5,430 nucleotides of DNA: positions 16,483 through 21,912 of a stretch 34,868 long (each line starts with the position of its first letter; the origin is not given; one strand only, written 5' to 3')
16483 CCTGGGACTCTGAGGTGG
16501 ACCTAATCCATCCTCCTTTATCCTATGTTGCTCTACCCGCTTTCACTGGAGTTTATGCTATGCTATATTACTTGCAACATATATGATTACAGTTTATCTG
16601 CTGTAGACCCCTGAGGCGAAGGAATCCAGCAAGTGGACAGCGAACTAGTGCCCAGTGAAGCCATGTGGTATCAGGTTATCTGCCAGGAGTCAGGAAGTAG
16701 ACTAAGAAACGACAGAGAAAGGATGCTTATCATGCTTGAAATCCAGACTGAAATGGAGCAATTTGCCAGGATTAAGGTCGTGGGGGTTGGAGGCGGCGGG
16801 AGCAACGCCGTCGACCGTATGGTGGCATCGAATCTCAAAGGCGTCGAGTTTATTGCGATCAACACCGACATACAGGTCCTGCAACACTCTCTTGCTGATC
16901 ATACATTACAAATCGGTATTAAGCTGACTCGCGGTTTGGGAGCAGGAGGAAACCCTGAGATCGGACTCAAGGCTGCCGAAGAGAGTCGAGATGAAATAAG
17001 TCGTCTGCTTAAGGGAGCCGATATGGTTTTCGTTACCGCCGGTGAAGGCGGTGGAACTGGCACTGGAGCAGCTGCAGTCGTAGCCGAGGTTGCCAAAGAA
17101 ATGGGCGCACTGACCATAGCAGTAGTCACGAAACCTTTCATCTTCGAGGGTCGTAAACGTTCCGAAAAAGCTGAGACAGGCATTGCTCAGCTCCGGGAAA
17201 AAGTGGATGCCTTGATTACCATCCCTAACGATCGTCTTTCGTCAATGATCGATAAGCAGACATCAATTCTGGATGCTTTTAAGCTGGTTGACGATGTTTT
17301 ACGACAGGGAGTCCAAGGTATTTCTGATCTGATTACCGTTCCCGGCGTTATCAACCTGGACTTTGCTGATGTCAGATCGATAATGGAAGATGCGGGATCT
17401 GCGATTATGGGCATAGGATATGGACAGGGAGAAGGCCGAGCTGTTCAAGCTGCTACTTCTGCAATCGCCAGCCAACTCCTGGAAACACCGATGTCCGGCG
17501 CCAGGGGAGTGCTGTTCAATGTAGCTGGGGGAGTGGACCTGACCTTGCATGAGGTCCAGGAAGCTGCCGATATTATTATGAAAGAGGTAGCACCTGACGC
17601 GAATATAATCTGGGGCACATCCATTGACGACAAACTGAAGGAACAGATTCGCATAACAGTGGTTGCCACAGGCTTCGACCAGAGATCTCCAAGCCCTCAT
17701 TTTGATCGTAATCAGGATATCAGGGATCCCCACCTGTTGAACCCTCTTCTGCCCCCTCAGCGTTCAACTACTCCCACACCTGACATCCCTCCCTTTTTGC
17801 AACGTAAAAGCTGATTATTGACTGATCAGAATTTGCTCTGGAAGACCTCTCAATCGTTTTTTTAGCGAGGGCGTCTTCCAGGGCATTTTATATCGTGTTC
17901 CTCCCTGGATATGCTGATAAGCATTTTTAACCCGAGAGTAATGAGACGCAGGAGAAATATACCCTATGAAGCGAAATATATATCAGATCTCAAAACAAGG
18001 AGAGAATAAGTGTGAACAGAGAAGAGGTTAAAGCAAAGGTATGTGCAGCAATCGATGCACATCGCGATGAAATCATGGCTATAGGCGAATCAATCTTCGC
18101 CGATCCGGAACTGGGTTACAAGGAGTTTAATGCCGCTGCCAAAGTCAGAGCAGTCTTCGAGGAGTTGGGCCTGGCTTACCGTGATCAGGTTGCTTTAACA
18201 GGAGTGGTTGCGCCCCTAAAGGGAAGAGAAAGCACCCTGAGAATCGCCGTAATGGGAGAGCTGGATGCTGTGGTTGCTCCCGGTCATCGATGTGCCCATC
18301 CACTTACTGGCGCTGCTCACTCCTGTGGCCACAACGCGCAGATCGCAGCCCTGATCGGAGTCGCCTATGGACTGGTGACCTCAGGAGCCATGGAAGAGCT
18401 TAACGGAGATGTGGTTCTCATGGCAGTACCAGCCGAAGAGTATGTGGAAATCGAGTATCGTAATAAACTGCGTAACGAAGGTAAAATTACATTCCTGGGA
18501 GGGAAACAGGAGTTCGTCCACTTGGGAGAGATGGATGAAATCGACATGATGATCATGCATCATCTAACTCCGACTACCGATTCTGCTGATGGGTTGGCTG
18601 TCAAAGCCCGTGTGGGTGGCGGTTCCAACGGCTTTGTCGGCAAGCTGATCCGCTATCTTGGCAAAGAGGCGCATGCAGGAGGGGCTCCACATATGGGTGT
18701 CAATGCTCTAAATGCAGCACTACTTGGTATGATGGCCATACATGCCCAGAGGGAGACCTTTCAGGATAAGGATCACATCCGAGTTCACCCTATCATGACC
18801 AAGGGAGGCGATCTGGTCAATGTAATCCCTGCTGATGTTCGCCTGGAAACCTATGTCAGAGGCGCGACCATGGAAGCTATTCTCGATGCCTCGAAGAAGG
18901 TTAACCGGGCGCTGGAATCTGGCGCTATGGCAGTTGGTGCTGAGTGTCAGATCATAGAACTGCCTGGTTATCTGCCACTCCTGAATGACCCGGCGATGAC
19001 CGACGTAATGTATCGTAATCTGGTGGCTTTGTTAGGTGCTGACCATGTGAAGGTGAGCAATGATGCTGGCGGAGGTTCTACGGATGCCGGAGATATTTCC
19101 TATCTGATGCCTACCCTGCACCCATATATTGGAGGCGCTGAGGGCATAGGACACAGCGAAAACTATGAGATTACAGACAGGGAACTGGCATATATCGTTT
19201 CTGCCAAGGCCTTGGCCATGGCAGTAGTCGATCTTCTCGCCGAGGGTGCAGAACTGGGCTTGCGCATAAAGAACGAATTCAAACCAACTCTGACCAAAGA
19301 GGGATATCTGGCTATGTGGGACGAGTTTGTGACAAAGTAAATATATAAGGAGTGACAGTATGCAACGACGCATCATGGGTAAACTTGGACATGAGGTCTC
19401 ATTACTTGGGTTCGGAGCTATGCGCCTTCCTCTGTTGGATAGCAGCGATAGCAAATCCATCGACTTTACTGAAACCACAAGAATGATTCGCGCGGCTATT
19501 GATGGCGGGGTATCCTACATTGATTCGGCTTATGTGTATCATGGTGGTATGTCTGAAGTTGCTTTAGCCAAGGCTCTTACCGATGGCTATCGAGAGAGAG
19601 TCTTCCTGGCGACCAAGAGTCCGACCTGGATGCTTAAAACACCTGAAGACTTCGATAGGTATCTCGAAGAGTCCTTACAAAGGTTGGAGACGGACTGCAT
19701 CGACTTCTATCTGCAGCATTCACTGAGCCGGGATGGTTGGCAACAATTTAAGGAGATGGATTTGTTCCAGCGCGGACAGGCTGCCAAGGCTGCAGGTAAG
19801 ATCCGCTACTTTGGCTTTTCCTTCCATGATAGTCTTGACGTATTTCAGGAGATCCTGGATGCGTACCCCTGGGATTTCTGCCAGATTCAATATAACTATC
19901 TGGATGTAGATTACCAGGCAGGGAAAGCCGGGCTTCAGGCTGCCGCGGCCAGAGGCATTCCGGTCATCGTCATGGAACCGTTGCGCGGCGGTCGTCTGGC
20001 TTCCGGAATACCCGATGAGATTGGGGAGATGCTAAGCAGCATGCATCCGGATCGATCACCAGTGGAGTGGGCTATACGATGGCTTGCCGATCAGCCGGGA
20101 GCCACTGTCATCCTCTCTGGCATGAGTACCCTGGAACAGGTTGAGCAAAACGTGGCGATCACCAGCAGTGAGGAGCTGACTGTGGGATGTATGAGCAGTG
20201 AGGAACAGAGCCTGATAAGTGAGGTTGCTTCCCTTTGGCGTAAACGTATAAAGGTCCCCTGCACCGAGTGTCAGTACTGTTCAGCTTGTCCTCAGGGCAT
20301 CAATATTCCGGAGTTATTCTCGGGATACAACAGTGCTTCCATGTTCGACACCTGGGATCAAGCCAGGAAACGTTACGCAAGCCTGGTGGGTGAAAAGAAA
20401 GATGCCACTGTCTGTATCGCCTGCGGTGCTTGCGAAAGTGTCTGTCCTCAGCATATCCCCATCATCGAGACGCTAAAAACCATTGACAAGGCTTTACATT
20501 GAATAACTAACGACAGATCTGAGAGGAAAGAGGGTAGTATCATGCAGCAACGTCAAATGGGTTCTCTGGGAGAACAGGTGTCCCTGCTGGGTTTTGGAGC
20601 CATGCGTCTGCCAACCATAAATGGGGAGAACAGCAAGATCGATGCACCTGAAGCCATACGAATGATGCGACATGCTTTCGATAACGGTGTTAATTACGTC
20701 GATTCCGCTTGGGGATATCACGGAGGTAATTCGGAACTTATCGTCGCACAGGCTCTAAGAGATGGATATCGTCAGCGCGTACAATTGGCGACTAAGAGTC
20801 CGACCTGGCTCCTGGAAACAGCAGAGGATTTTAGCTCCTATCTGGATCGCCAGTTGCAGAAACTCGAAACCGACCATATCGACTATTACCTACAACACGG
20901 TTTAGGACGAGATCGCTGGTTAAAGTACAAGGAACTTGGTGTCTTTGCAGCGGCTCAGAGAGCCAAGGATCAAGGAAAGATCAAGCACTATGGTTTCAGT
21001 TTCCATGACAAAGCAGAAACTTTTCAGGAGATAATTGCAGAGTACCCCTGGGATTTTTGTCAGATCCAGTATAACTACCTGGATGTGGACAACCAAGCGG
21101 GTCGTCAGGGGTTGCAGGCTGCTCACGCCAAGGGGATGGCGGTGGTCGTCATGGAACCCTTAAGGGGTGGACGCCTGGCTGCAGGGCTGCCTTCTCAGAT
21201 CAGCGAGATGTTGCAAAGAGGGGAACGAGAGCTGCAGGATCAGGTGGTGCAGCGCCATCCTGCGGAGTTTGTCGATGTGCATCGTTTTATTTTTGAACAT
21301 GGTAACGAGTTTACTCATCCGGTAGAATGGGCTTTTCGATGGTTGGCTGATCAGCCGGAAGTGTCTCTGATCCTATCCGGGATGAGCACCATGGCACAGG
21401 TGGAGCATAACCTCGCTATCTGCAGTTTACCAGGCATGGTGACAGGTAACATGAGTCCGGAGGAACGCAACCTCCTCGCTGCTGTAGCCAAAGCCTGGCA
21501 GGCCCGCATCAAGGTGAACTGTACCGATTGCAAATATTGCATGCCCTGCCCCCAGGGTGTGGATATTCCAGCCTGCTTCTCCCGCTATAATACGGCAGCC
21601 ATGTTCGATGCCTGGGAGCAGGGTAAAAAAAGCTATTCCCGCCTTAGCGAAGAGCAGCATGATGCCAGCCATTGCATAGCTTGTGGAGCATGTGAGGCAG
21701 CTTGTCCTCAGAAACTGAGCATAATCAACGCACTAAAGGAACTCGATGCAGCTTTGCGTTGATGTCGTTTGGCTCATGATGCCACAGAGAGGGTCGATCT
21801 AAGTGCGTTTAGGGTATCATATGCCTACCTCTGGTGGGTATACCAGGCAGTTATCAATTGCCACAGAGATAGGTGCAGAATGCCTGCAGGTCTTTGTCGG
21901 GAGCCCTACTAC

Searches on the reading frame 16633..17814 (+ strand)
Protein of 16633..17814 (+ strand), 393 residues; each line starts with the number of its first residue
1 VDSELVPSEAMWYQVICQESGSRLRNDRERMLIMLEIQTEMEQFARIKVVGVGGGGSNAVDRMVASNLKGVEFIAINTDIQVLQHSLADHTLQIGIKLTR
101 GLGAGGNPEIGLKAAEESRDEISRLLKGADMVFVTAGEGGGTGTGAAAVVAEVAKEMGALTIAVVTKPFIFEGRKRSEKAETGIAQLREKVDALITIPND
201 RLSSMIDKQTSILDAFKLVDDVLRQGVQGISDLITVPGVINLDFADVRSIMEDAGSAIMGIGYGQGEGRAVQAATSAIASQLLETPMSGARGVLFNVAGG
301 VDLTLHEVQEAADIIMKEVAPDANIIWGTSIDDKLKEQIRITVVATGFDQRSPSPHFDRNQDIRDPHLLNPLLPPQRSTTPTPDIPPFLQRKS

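Call 87: search_protein_families(library=pfam, proteins=[window:16633-17814:+], max_evalue=0.000001)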
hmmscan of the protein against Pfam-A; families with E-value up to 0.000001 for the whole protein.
window:16633-17814:+ (393 aa): 2 families
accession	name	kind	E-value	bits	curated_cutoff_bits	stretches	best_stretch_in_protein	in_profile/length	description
PF00091.31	Tubulin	-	4.2e-49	167.9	33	1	46-206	1-189/190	Tubulin/FtsZ family, GTPase domain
PF12327.13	FtsZ_C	-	2.9e-34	117.7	27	1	255-349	1-95/95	FtsZ family, C-terminal domain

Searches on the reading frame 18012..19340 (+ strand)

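Call 87: search_protein_families(library=pfam, proteins=[window:18012-19340:+], max_evalue=0.000001)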
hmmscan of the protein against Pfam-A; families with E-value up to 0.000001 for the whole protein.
window:18012-19340:+ (442 aa): 2 families
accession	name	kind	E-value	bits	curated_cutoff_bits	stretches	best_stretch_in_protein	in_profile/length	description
PF01546.33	Peptidase_M20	-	8.3e-10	39.4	24.6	1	80-394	2-195/206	Peptidase family M20/M25/M40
PF07687.19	M20_dimer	-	5.7e-08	33.1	21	1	207-303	5-101/107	Peptidase dimerisation domain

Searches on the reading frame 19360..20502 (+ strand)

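Call 44: search_protein_families(library=pfam, proteins=[window:19360-20502:+], max_evalue=0.00001)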
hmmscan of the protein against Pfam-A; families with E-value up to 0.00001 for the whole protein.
window:19360-20502:+ (380 aa): 4 families
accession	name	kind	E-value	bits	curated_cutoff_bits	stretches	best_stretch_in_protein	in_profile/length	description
PF00248.27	Aldo_ket_red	-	3.7e-38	131.7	24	1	16-269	2-275/291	Aldo/keto reductase family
PF13187.11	Fer4_9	-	3.1e-08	33.9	27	1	301-365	2-50/52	4Fe-4S dicluster domain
PF13534.11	Fer4_17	-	5.7e-07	30.4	22.2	1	301-366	2-60/61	4Fe-4S dicluster domain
PF13183.11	Fer4_8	-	3.8e-06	27.8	27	1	301-366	5-68/68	4Fe-4S dicluster domain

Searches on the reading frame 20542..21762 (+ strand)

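Call 44: search_protein_families(library=pfam, proteins=[window:20542-21762:+], max_evalue=0.00001)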
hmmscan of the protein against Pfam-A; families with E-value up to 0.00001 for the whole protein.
window:20542-21762:+ (406 aa): 3 families
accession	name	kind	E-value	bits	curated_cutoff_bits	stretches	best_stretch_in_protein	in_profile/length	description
PF00248.27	Aldo_ket_red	-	5.6e-41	140.9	24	1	16-296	2-276/291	Aldo/keto reductase family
PF13187.11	Fer4_9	-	2.9e-08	34.1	27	1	326-391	1-50/52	4Fe-4S dicluster domain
PF13534.11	Fer4_17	-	4.5e-07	30.8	22.2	1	326-393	1-61/61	4Fe-4S dicluster domain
